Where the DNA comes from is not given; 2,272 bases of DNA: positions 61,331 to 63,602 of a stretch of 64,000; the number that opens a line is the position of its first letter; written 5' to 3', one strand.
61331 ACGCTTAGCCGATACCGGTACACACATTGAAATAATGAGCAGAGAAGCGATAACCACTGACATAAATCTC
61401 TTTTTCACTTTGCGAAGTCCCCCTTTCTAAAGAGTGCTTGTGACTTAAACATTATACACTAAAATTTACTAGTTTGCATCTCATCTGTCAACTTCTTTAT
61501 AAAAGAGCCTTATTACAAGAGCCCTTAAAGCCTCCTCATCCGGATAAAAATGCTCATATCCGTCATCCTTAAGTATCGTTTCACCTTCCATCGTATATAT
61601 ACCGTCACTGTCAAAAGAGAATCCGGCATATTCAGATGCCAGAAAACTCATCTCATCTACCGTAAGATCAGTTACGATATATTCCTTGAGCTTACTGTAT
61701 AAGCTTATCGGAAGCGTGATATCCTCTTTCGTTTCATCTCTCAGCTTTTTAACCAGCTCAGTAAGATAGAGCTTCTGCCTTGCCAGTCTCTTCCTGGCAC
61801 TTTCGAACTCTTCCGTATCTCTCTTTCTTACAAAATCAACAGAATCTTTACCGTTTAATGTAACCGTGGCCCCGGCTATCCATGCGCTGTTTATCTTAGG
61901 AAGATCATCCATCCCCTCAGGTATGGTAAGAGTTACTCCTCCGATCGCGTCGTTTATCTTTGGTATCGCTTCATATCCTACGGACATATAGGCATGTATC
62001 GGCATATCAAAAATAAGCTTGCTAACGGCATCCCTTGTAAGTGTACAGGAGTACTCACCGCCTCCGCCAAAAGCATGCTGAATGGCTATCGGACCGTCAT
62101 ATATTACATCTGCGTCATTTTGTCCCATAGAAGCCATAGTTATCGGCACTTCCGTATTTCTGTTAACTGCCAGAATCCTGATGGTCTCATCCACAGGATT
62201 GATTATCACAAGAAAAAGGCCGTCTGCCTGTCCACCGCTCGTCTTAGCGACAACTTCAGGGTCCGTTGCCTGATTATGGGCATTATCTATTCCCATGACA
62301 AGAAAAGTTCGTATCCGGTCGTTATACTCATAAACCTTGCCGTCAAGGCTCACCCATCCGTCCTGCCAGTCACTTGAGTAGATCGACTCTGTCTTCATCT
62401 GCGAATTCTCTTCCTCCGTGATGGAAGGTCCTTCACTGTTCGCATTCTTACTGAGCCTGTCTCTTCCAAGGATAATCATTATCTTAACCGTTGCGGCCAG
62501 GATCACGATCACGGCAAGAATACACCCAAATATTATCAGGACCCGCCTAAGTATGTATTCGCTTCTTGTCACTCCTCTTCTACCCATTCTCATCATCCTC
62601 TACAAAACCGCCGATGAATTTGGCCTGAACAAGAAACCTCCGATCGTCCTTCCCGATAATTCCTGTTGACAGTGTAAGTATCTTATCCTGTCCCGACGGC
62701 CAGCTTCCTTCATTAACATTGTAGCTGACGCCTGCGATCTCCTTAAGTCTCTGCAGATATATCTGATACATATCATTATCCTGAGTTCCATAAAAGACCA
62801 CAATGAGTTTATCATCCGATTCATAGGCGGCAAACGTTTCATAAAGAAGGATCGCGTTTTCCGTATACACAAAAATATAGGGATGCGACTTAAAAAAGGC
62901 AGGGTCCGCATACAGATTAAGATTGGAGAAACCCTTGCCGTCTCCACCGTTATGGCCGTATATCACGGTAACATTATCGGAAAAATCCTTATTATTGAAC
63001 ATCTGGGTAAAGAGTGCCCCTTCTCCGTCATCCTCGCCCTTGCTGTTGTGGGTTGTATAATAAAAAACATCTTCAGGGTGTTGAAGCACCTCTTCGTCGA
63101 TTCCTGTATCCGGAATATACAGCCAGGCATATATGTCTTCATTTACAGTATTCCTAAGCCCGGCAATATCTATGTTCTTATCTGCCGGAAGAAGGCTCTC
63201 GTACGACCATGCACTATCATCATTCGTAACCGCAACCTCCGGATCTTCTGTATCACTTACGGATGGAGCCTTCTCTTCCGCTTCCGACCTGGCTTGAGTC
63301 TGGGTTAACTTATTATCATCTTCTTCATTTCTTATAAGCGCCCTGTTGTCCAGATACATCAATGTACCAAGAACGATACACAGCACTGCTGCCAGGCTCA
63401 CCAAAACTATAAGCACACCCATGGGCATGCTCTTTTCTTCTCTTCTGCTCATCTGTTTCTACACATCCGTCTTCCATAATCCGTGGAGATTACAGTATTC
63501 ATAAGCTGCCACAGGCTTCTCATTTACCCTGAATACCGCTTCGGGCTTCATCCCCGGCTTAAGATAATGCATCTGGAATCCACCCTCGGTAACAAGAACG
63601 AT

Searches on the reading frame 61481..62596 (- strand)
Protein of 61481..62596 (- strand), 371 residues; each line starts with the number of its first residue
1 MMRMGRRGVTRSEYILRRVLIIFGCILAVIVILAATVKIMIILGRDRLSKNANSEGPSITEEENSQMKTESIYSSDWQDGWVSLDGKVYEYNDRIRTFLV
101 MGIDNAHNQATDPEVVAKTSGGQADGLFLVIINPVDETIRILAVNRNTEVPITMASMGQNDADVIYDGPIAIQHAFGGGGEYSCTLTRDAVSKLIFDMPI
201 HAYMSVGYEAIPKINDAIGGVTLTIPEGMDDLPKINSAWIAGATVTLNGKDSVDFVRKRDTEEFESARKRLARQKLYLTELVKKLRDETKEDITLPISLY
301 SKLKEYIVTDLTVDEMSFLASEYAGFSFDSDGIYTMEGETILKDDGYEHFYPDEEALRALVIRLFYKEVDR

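Call 78: search_protein_families(library=pfam, proteins=[window:61481-62596:-], max_evalue=0.00001)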
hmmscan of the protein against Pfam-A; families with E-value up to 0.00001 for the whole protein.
window:61481-62596:- (371 aa): 1 family
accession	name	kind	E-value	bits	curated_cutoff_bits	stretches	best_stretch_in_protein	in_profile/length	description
PF03816.19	LytR_cpsA_psr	-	7.2e-16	59.1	24.6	1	124-286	2-149/150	LytR_cpsA_psr family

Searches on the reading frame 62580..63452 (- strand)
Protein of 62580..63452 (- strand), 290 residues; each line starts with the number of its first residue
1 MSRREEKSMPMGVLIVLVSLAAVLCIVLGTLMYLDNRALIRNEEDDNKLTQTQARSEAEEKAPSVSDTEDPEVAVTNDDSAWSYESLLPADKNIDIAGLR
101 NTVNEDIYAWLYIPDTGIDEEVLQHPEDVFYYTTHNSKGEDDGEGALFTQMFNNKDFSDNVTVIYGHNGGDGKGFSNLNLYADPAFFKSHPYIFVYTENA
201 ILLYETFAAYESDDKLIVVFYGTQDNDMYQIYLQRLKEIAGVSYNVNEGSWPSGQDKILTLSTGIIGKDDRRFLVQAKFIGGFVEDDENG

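Call 78: search_protein_families(library=pfam, proteins=[window:62580-63452:-], max_evalue=0.00001)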
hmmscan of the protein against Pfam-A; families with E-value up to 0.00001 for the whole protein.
window:62580-63452:- (290 aa): 1 family
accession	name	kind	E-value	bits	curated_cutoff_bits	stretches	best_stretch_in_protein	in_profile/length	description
PF04203.18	Sortase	-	2.1e-06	27.9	26.6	1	111-278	1-123/125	Sortase domain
